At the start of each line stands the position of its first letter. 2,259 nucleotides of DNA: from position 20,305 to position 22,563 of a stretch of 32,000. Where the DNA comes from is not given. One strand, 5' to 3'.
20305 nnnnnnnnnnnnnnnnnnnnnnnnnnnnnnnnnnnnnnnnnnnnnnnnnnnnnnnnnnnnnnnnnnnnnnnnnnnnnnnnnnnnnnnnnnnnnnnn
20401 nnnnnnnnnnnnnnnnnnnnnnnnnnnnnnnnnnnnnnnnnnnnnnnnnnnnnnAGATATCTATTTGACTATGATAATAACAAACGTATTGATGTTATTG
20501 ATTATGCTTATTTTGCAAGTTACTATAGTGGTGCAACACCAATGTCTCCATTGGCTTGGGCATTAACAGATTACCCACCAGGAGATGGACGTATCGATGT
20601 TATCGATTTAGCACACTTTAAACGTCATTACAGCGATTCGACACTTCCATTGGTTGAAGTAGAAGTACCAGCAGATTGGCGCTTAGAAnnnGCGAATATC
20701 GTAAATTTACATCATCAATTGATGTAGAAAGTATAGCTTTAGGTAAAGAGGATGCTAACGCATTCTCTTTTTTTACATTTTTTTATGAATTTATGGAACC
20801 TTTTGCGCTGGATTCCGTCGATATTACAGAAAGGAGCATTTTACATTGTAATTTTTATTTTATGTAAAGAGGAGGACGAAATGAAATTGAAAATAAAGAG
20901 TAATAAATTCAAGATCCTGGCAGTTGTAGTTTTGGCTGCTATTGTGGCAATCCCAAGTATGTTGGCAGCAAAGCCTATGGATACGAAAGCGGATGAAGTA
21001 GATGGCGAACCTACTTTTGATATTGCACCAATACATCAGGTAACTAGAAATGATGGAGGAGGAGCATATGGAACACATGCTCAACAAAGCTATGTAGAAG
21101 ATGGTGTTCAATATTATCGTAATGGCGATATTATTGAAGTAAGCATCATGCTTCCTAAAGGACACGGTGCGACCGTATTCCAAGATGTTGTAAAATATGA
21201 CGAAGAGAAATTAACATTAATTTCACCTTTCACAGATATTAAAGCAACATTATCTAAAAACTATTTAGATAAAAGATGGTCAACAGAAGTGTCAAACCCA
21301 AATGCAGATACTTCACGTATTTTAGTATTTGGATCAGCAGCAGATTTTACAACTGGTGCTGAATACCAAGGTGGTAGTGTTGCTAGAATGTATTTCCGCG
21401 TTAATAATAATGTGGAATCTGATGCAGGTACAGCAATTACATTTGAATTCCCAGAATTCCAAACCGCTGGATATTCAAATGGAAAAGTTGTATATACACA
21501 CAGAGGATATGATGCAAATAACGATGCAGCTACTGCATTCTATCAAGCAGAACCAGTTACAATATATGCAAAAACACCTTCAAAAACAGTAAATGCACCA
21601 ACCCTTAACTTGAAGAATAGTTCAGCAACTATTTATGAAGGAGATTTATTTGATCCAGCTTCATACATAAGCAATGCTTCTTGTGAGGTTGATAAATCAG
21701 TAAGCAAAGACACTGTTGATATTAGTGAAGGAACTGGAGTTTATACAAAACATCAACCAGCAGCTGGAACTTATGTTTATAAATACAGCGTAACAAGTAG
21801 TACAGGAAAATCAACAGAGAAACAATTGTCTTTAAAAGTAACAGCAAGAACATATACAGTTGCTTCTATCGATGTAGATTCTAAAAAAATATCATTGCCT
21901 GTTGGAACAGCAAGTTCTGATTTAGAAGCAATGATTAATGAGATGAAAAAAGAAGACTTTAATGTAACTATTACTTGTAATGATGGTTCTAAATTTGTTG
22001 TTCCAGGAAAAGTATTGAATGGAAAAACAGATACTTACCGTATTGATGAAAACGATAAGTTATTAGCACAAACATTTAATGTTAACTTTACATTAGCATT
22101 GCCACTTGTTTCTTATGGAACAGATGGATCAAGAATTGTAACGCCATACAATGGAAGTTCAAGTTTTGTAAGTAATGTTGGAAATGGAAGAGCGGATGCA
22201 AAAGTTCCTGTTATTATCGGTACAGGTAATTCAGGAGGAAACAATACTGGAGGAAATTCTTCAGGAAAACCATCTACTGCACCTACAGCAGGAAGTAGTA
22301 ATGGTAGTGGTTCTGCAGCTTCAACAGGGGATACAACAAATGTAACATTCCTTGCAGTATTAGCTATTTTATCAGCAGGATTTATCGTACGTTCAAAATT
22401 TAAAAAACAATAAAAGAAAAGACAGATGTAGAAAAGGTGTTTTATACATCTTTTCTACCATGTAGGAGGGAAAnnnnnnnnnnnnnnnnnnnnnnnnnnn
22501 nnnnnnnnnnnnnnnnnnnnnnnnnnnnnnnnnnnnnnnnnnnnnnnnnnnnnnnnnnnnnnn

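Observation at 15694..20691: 1.66-kaa lectin-on-a-stalk protein whose only cell attachment device is a dockerin-like module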

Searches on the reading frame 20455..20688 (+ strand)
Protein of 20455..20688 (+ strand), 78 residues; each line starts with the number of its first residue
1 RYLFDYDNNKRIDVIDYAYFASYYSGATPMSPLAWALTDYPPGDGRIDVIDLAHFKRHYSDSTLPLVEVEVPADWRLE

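Call 45: search_solved_structures(query=A6, max_evalue=1, show_alignments=2)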
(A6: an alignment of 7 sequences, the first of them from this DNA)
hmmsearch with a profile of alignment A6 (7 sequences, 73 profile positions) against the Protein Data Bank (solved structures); distinct sequences matched with E-value up to 1: 65 (the best 60 are shown).
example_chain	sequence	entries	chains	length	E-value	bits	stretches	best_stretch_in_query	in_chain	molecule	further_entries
8x39_A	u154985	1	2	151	5.8e-08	35.8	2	5-58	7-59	Serine protease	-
8x3a_A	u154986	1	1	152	6e-08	35.8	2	5-58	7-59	Serine protease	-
8bav_C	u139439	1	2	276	2.3e-05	27.5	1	28-54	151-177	Secretagogin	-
4fl4_A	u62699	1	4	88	5.8e-05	26.2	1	35-66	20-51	Glycoside hydrolase family 9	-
8zvk_A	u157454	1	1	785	7.5e-05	25.8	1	3-58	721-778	AaBgIC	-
5nrm_B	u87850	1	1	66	0.00014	25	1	5-58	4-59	DocCel5: Type I dockerin repeat domain from A. cellulolyticus family 5 endoglucanase WP_01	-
9qf9_A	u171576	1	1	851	0.00014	25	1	5-58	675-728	Ruminococcus bromii Amy16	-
6jlh_A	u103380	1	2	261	0.00028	24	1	26-54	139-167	Secretagogin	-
2be4_A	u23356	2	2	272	0.0003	23.9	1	26-54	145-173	hypothetical protein LOC449832 | Protein Zgc:100843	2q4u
2vn5_B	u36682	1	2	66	0.00057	23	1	5-59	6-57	ENDOGLUCANASE A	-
2mte_A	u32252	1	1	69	0.00061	22.9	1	38-64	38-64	Cellulose 1,4-beta-cellobiosidase (reducing end) CelS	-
8ban_C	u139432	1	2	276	0.00062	22.9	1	27-54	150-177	Secretagogin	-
5nrk_B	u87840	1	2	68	0.00064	22.9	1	5-58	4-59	DocCel5: Type I dockerin repeat domain from A. cellulolyticus family 5 endoglucanase WP_01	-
1daq_A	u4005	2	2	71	0.00065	22.8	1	38-64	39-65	ENDOGLUCANASE SS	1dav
8bbj_C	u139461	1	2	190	0.0013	21.8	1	27-54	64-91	Secretagogin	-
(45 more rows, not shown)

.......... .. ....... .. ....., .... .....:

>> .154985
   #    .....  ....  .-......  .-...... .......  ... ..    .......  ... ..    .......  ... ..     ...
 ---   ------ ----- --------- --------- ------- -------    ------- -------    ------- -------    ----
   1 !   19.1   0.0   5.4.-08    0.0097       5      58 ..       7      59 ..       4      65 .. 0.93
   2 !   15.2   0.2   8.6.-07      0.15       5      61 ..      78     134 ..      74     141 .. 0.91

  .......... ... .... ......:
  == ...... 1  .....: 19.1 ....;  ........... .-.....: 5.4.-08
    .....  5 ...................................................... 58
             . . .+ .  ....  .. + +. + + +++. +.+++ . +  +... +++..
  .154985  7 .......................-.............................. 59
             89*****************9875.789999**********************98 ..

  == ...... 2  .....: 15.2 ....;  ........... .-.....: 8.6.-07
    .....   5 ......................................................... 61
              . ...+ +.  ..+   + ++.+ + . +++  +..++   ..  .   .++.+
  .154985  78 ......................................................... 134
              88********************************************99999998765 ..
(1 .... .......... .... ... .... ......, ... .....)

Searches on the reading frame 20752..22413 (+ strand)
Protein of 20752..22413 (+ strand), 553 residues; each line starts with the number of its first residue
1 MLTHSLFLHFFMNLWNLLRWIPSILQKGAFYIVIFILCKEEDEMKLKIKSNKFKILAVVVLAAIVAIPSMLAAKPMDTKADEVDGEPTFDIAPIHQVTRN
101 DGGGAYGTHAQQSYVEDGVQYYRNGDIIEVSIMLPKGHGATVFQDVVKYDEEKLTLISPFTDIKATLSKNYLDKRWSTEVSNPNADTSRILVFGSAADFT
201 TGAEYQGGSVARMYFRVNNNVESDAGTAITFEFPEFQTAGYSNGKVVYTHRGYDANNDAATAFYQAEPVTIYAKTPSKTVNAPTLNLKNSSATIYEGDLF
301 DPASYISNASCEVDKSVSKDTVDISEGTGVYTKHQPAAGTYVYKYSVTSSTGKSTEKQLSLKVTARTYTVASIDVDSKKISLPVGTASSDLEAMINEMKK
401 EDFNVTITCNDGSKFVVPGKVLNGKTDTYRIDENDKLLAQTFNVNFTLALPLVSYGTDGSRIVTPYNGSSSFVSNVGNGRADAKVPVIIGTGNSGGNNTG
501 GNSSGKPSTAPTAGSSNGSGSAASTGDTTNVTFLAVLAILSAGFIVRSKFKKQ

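Call 5: search_protein_families(library=pfam, proteins=[window:20752-22413:+], max_evalue=0.01)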
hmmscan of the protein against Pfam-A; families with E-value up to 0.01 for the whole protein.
window:20752-22413:+ (553 aa): 0 families

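Call 65: search_protein_families(library=ncbifam, proteins=[window:20878-22413:+], max_evalue=1)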
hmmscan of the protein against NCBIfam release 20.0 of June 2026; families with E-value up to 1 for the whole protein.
window:20878-22413:+ (511 aa): 1 family
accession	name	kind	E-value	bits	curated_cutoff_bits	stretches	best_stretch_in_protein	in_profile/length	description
TIGR01167.1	LPXTG_anchor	domain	0.12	13.1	15.9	1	482-510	4-33/34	LPXTG cell wall anchor domain-containing protein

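Call 94: find_related_loci(query=A11, collection=metagenome_contigs, flank=10000)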
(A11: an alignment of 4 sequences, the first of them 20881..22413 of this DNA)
Query A11 (510 aa) in metagenome_contigs; peptide patterns used: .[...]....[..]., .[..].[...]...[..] (x = any residue, [..] = any of these).
339 stretches matched a pattern, but none encodes a relative of the query by tblastn (E <= 1e-3).
